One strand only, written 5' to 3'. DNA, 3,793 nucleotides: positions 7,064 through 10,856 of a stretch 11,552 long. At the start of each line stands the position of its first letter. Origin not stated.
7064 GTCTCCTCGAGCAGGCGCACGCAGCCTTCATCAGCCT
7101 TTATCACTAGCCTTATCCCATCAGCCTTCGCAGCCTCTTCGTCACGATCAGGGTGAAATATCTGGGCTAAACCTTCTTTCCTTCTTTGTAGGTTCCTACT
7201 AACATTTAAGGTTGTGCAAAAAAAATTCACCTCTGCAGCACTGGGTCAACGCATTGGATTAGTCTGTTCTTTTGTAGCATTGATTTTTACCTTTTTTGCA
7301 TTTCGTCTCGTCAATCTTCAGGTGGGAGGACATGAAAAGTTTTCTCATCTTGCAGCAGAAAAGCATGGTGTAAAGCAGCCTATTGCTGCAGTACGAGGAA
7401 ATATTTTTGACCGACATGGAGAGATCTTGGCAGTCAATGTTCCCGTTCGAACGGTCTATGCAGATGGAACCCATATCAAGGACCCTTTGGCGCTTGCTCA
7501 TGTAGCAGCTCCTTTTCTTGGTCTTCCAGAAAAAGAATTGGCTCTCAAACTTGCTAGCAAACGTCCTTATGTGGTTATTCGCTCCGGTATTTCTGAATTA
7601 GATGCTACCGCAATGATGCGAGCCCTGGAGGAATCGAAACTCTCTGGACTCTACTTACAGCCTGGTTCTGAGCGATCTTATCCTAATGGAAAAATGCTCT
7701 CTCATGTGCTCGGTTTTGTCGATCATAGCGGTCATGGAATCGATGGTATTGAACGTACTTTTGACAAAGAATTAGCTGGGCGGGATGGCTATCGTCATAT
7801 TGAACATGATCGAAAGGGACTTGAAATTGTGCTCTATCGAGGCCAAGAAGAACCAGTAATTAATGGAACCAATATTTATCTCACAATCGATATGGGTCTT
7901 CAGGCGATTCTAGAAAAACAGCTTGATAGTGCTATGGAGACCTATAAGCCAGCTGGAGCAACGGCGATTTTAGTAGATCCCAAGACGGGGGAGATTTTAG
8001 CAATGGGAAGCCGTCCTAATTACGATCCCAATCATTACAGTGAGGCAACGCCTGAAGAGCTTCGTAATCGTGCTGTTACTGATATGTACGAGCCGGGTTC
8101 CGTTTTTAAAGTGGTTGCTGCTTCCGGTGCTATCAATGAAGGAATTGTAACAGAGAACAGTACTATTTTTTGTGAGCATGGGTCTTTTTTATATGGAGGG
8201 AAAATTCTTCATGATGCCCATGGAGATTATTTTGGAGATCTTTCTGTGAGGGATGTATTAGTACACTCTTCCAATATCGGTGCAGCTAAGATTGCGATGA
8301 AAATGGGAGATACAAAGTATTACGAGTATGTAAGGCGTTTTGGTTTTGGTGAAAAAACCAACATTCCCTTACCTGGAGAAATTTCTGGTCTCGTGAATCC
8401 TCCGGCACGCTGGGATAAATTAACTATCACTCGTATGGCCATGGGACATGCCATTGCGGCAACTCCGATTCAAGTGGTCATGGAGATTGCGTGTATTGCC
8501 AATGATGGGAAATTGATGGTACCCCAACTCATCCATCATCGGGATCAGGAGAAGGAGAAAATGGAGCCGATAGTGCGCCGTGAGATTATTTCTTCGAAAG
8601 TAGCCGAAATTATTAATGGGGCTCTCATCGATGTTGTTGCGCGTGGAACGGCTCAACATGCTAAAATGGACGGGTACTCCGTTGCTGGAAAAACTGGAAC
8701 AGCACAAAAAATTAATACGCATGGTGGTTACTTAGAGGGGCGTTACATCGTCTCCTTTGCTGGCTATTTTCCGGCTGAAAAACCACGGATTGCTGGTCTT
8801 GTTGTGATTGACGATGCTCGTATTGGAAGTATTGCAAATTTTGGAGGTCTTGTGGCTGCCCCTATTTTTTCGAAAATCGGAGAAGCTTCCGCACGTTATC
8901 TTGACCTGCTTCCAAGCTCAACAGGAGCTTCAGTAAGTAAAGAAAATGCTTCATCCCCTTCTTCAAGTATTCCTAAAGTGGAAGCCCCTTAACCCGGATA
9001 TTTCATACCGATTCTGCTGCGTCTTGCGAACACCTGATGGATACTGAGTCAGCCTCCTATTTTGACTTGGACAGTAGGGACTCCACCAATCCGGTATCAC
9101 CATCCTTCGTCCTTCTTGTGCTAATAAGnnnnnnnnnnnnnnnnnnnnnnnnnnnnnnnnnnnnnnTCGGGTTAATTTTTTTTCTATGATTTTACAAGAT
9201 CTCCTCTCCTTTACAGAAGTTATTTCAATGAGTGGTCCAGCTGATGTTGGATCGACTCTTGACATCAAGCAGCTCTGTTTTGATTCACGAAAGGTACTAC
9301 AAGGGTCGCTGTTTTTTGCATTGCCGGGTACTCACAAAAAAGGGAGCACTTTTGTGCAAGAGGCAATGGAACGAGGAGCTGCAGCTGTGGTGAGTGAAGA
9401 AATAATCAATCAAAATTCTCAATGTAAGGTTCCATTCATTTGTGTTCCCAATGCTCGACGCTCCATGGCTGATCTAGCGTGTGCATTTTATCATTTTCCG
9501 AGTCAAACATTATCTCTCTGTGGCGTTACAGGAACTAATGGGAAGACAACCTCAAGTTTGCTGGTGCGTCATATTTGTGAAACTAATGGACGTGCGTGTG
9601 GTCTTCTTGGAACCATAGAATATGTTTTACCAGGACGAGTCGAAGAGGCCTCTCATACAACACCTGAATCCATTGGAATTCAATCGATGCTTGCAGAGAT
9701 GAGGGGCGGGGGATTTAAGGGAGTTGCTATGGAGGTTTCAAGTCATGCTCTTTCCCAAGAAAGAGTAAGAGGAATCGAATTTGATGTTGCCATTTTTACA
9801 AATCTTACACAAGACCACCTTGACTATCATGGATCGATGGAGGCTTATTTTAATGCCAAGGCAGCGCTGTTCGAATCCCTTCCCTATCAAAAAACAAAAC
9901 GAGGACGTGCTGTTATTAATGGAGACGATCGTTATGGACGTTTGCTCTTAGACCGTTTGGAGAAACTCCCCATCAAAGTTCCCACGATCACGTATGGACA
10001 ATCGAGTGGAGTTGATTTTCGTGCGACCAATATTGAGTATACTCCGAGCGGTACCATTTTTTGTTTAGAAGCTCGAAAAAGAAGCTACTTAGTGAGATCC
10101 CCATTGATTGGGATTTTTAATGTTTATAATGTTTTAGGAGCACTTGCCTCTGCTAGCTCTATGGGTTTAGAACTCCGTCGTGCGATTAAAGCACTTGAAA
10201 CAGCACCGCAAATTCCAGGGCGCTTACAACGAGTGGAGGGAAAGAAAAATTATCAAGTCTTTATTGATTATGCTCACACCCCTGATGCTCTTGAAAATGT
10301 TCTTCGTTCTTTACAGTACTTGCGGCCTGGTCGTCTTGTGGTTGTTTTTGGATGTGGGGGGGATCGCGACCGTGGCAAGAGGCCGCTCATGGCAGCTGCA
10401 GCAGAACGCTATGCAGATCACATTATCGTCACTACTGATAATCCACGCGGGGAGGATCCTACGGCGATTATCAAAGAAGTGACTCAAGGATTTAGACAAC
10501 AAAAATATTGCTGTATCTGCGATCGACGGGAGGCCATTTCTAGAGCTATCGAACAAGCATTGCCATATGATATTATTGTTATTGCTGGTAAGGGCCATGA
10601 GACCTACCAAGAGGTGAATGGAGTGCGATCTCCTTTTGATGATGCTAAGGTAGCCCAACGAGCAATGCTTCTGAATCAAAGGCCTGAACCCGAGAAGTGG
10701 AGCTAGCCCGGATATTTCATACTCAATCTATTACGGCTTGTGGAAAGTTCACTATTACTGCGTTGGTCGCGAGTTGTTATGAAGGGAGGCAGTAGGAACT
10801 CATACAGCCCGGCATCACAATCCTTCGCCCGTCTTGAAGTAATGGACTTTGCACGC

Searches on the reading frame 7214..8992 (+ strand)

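Call 9: search_protein_families(library=pfam, proteins=[window:7214-8992:+])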
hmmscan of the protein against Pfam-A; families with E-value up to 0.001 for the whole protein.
window:7214-8992:+ (592 aa): 3 families
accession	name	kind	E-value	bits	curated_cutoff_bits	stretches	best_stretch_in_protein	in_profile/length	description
PF00905.27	Transpeptidase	-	1.2e-75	254.9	22.1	1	250-555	2-297/299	Penicillin binding protein transpeptidase domain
PF03717.20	PBP_dimer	-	1.6e-19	71.5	24.4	1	57-203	2-174/180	Penicillin-binding Protein dimerisation domain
PF21922.1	PBP_dimer_2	-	0.00011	22.8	27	1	153-193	24-63/83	Penicillin binding protein A dimerisation domain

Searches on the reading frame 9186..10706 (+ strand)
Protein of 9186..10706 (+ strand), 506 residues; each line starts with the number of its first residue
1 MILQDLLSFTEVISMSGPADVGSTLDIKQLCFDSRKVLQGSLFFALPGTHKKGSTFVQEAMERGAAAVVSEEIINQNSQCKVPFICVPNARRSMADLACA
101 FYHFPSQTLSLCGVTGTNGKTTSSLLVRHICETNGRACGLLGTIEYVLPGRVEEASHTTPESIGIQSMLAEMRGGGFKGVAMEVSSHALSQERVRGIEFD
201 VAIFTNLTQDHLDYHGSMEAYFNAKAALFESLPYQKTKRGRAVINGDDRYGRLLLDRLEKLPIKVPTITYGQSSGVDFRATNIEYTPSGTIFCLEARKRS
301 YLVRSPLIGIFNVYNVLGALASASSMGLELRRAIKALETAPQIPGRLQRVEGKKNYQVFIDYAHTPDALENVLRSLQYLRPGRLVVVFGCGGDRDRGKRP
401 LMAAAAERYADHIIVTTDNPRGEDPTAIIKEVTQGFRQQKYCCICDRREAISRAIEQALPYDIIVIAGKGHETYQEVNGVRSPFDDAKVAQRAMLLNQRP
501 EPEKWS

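Call 7: find_encoding_contigs(protein=window:9186-10706:+, flank=10000, max_places=6)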
Protein window:9186-10706:+ (506 aa): 2 contigs read that carry it; 1 place shown.
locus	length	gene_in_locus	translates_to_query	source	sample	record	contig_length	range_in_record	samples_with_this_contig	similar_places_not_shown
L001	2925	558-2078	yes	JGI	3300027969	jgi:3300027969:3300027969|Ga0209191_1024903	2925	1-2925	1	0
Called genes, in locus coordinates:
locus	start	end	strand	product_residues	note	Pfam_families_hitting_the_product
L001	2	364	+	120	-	?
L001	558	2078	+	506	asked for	PF01225:Mur_ligase, PF08245:Mur_ligase_M, PF02875:Mur_ligase_C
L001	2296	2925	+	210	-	?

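Call 9: search_protein_families(library=pfam, proteins=[window:9186-10706:+])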
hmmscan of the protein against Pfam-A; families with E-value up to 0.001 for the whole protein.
window:9186-10706:+ (506 aa): 3 families
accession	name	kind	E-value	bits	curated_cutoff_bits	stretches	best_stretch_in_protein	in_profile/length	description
PF08245.18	Mur_ligase_M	-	2.8e-57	194.4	24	1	114-323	1-200/200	Mur ligase middle domain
PF02875.26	Mur_ligase_C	-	1.3e-34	120.2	28.4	1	345-470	1-127/127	Mur ligase, glutamate ligase domain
PF01225.30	Mur_ligase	-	8.5e-09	36.1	21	1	27-102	2-95/95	Mur ligase family, catalytic domain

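Call 30: find_homologous_proteins(query=window:9186-10706:+, max_evalue=1e-60)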
Query window:9186-10706:+ (506 aa): 8000 proteins with E <= 1e-60 among 8000 candidates; the best 120 are listed.
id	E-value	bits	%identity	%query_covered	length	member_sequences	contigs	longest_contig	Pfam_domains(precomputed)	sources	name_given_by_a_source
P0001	0.0e+0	1146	100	100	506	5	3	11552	PF02875.27,PF08245.19,PF01225.31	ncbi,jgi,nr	ncbi:MAG: UDP-N-acetylmuramoyl-L-alanyl-D-glutamate--2,6-diaminopimelate ligase [Verrucomicrobia bac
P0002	1.7e-298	1008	89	100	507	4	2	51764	PF02875.27,PF08245.19,PF01225.31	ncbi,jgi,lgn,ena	jgi:UDP-N-acetylmuramoyl-L-alanyl-D-glutamate--2,6-diaminopimelate ligase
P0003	4.3e-263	892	77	99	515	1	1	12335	PF02875.27,PF08245.19,PF01225.31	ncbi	ncbi:MAG: UDP-N-acetylmuramoyl-L-alanyl-D-glutamate--2,6-diaminopimelate ligase [Chthoniobacterales 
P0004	1.5e-254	863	77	98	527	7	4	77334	PF02875.27,PF08245.19,PF01225.31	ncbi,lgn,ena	-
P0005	5.5e-254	862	77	98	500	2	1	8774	PF02875.27,PF08245.19,PF01225.31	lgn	-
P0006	1.4e-249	847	75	98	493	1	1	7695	PF02875.27,PF08245.19,PF01225.31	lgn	-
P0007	4.3e-232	789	72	95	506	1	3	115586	PF02875.27,PF08245.19,PF01225.31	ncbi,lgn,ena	-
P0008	8.5e-219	746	68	99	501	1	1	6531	PF02875.27,PF08245.19,PF01225.31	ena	-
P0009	4.0e-214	730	65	99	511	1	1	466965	PF02875.27,PF08245.19,PF01225.31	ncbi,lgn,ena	-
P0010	1.4e-211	722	65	98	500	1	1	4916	PF02875.27,PF08245.19,PF01225.31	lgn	-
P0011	2.4e-211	721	66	98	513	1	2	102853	PF02875.27,PF08245.19,PF01225.31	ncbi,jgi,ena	jgi:UDP-N-acetylmuramoyl-L-alanyl-D-glutamate--2,6-diaminopimelate ligase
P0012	3.0e-211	721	65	98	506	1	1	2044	PF02875.27,PF08245.19,PF01225.31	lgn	-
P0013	7.2e-211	719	64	100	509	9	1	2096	PF02875.27,PF08245.19,PF01225.31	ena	-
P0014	1.7e-210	718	66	98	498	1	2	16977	PF02875.27,PF08245.19,PF01225.31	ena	-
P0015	2.1e-210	718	65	98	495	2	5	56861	PF02875.27,PF08245.19,PF01225.31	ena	-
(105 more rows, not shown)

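Call 31: find_encoding_contigs(protein=P0002, flank=10000, max_places=2)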
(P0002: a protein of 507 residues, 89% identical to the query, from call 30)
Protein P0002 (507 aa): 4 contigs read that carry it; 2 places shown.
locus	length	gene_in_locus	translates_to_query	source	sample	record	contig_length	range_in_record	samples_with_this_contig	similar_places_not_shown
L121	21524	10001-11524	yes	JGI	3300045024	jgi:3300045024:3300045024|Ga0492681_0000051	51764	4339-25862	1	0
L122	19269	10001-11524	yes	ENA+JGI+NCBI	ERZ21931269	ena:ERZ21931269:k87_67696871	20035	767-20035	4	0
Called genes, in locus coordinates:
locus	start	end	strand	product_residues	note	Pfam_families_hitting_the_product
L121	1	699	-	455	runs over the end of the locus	PF00587:tRNA-synt_2b, PF03129:HGTP_anticodon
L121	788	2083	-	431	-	PF00206:Lyase_1, PF10397:ADSL_C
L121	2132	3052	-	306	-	PF03435:Sacchrp_dh_NADP (faint), PF08501:Shikimate_dh_N, PF18317:SDH_C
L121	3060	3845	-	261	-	-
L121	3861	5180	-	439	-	PF00749:tRNA-synt_1c, PF19269:Anticodon_2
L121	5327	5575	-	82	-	-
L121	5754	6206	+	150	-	PF02381:MraZ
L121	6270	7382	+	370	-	PF01795:Methyltransf_5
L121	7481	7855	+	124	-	-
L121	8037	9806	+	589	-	PF03717:PBP_dimer, PF00905:Transpeptidase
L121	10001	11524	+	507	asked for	PF01225:Mur_ligase, PF08245:Mur_ligase_M, PF02875:Mur_ligase_C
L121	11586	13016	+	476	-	PF01225:Mur_ligase (weak), PF08245:Mur_ligase_M, PF02875:Mur_ligase_C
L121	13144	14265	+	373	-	PF00953:Glycos_transf_4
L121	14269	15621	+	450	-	PF21799:MurD-like_N, PF08245:Mur_ligase_M, PF02875:Mur_ligase_C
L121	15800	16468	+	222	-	PF01476:LysM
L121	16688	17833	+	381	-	PF01098:FTSW_RODA_SPOVE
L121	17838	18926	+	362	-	PF03033:Glyco_transf_28, PF04101:Glyco_tran_28_C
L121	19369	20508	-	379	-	PF00285:Citrate_synt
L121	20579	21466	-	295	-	PF02629:CoA_binding, PF00549:Ligase_CoA, PF13607:Succ_CoA_lig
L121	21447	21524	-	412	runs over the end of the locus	PF08442:ATP-grasp_2, PF24948:Citrate_synth_N, PF00549:Ligase_CoA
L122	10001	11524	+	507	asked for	PF01225:Mur_ligase, PF08245:Mur_ligase_M, PF02875:Mur_ligase_C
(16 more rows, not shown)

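Call 32: find_encoding_contigs(protein=P0004, flank=10000, max_places=2)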
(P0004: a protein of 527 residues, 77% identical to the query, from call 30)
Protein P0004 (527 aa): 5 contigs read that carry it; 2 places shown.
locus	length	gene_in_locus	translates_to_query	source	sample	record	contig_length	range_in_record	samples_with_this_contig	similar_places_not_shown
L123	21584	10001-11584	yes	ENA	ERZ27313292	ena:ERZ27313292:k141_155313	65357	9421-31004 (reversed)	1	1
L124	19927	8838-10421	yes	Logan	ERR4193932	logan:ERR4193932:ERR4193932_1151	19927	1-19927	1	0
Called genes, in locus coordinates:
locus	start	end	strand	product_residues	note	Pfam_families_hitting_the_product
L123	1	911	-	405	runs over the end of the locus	PF02646:RmuC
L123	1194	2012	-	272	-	PF02585:PIG-L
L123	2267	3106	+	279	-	PF05690:ThiG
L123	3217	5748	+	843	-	PF01624:MutS_I, PF05188:MutS_II, PF05192:MutS_III, PF05190:MutS_IV, PF00488:MutS_V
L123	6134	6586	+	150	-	PF02381:MraZ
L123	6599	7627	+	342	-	PF01795:Methyltransf_5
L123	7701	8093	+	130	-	-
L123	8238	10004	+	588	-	PF03717:PBP_dimer, PF00905:Transpeptidase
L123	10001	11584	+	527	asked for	PF01225:Mur_ligase, PF08245:Mur_ligase_M, PF02875:Mur_ligase_C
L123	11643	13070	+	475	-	PF01225:Mur_ligase (weak), PF08245:Mur_ligase_M, PF02875:Mur_ligase_C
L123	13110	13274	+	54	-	-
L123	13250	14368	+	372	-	PF00953:Glycos_transf_4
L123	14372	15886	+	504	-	PF21799:MurD-like_N, PF08245:Mur_ligase_M, PF02875:Mur_ligase_C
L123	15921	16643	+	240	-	PF01476:LysM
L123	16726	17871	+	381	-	PF01098:FTSW_RODA_SPOVE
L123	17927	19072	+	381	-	PF03033:Glyco_transf_28, PF04101:Glyco_tran_28_C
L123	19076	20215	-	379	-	PF00285:Citrate_synt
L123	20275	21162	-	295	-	PF02629:CoA_binding, PF00549:Ligase_CoA, PF13607:Succ_CoA_lig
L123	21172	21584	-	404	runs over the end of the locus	PF08442:ATP-grasp_2, PF13549:ATP-grasp_5 (weak), PF24948:Citrate_synth_N, PF00549:Ligase_CoA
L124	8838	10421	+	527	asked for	PF01225:Mur_ligase, PF08245:Mur_ligase_M, PF02875:Mur_ligase_C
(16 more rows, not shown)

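Call 33: find_encoding_contigs(protein=P0007, flank=10000, max_places=2)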
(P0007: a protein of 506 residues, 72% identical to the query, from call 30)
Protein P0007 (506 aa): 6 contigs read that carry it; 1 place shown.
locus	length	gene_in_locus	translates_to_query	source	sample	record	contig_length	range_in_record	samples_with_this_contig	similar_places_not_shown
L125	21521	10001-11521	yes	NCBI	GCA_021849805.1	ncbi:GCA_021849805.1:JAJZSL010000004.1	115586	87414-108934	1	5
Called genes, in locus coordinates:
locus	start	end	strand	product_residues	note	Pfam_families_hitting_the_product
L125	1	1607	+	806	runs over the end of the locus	-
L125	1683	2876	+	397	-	-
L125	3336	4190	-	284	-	PF14237:GYF_2, PF04893:Yip1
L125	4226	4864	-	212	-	PF03734:YkuD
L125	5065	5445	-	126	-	PF19029:DUF883_C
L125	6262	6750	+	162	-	PF02381:MraZ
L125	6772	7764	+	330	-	PF01795:Methyltransf_5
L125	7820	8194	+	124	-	-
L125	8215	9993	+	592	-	PF03717:PBP_dimer, PF00905:Transpeptidase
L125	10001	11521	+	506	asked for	PF01225:Mur_ligase, PF08245:Mur_ligase_M, PF02875:Mur_ligase_C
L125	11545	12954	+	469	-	PF01225:Mur_ligase (faint), PF08245:Mur_ligase_M, PF02875:Mur_ligase_C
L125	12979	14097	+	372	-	PF00953:Glycos_transf_4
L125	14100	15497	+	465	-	PF21799:MurD-like_N, PF08245:Mur_ligase_M, PF02875:Mur_ligase_C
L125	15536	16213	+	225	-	PF01476:LysM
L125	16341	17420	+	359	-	PF01098:FTSW_RODA_SPOVE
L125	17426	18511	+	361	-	PF03033:Glyco_transf_28, PF04101:Glyco_tran_28_C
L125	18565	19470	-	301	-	PF00768:Peptidase_S11, PF13354:Beta-lactamase2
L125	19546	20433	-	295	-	PF00586:AIRS, PF02769:AIRS_C (weak)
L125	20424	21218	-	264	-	PF02517:Rce1-like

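Call 54: list_cluster_members(proteins=[P0001, P0002, P0004, P0007])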
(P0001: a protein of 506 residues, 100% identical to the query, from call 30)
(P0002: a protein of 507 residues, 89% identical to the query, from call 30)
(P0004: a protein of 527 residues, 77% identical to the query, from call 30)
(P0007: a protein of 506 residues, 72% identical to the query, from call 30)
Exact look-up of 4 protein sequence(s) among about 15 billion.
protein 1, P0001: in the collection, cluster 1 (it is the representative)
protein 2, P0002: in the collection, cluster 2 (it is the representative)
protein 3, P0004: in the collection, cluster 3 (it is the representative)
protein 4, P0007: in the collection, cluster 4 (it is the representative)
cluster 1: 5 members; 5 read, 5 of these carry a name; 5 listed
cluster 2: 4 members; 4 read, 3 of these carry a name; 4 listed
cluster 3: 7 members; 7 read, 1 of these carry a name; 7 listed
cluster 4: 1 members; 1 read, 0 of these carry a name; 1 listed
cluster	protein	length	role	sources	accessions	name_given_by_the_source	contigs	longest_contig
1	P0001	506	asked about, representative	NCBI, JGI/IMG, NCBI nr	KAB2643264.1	MAG: UDP-N-acetylmuramoyl-L-alanyl-D-glutamate--2,6-diaminopimelate ligase ...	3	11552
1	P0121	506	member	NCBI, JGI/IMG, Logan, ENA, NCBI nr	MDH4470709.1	MAG: UDP-N-acetylmuramoyl-L-alanyl-D-glutamate--2,6-diaminopimelate ligase ... | UDP-N-acetylmuramoyl-L-alanyl-D-glutamate--2,6-diaminopimelate ligase | UDP-N-acetylmuramoyl-L-alanyl-D-glutamate--2,6-diaminopimelate ligase [Verrucomicrobiae ...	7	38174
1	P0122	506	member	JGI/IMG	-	UDP-N-acetylmuramoyl-L-alanyl-D-glutamate--2,6-diaminopimelate ligase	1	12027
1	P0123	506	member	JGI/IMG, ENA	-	UDP-N-acetylmuramoyl-L-alanyl-D-glutamate--2,6-diaminopimelate ligase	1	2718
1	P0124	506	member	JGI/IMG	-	UDP-N-acetylmuramoyl-L-alanyl-D-glutamate--2,6-diaminopimelate ligase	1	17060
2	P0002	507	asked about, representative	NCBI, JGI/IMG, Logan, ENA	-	UDP-N-acetylmuramoyl-L-alanyl-D-glutamate--2,6-diaminopimelate ligase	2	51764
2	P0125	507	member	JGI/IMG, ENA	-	UDP-N-acetylmuramoyl-L-alanyl-D-glutamate--2,6-diaminopimelate ligase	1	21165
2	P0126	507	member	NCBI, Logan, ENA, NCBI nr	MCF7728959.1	MAG: UDP-N-acetylmuramoyl-L-alanyl-D-glutamate--2,6-diaminopimelate ligase ... | UDP-N-acetylmuramoyl-L-alanyl-D-glutamate--2,6-diaminopimelate ligase [Chthoniobacterales ...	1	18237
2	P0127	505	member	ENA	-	-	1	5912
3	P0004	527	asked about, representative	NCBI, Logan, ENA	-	-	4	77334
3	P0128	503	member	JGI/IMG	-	UDP-N-acetylmuramoyl-L-alanyl-D-glutamate--2,6-diaminopimelate ligase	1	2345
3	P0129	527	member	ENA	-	-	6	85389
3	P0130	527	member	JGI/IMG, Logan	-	-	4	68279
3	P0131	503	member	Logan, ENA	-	-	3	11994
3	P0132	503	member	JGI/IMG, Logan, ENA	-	-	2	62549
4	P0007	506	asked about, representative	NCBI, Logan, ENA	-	-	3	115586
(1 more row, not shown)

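Call 55: find_encoding_contigs(protein=P0121, flank=10000, max_places=3)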
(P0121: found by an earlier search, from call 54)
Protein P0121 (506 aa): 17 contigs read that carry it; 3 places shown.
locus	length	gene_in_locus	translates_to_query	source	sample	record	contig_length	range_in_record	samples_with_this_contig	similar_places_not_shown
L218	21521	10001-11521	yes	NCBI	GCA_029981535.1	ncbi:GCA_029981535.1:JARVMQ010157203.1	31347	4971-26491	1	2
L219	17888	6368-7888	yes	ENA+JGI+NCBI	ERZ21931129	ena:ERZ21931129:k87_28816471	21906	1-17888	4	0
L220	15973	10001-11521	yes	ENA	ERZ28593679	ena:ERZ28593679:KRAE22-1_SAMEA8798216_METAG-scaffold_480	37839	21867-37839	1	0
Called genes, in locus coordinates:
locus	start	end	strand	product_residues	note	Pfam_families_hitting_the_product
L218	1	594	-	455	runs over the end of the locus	PF00587:tRNA-synt_2b, PF03129:HGTP_anticodon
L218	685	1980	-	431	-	PF00206:Lyase_1, PF10397:ADSL_C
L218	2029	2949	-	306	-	PF08501:Shikimate_dh_N, PF18317:SDH_C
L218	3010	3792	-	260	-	-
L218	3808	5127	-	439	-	PF00749:tRNA-synt_1c, PF19269:Anticodon_2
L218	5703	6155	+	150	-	PF02381:MraZ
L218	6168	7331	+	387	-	PF01795:Methyltransf_5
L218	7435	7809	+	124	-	-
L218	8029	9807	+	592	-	PF03717:PBP_dimer, PF00905:Transpeptidase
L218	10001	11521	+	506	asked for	PF01225:Mur_ligase, PF08245:Mur_ligase_M, PF02875:Mur_ligase_C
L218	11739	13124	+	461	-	PF08245:Mur_ligase_M, PF02875:Mur_ligase_C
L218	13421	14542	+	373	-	PF00953:Glycos_transf_4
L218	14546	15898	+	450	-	PF21799:MurD-like_N, PF08245:Mur_ligase_M, PF02875:Mur_ligase_C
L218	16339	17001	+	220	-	PF01476:LysM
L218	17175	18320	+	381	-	PF01098:FTSW_RODA_SPOVE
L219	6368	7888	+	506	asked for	PF01225:Mur_ligase, PF08245:Mur_ligase_M, PF02875:Mur_ligase_C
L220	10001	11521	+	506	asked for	PF01225:Mur_ligase, PF08245:Mur_ligase_M, PF02875:Mur_ligase_C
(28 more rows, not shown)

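Call 56: find_encoding_contigs(protein=P0124, flank=10000, max_places=2)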
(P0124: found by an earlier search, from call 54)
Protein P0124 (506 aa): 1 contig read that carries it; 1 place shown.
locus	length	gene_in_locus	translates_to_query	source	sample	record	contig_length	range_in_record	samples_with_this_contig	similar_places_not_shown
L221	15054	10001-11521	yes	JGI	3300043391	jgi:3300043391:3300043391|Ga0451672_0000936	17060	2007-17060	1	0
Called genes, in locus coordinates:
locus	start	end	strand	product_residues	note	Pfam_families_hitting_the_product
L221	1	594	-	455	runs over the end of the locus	PF00587:tRNA-synt_2b, PF03129:HGTP_anticodon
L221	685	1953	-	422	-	PF00206:Lyase_1, PF10397:ADSL_C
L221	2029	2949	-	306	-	PF08501:Shikimate_dh_N, PF18317:SDH_C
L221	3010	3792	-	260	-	-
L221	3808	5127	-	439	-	PF00749:tRNA-synt_1c, PF19269:Anticodon_2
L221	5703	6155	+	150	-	PF02381:MraZ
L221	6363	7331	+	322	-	PF01795:Methyltransf_5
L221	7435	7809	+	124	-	-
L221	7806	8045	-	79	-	-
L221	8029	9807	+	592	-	PF03717:PBP_dimer, PF00905:Transpeptidase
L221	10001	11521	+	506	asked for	PF01225:Mur_ligase, PF08245:Mur_ligase_M, PF02875:Mur_ligase_C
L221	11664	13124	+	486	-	PF08245:Mur_ligase_M, PF02875:Mur_ligase_C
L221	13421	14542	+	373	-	PF00953:Glycos_transf_4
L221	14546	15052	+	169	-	?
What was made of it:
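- On Bacterial MITE: Gene callers' 54-82-aa calls in L121, L123 and L221 lie inside elements (calls 31, 32, 56).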
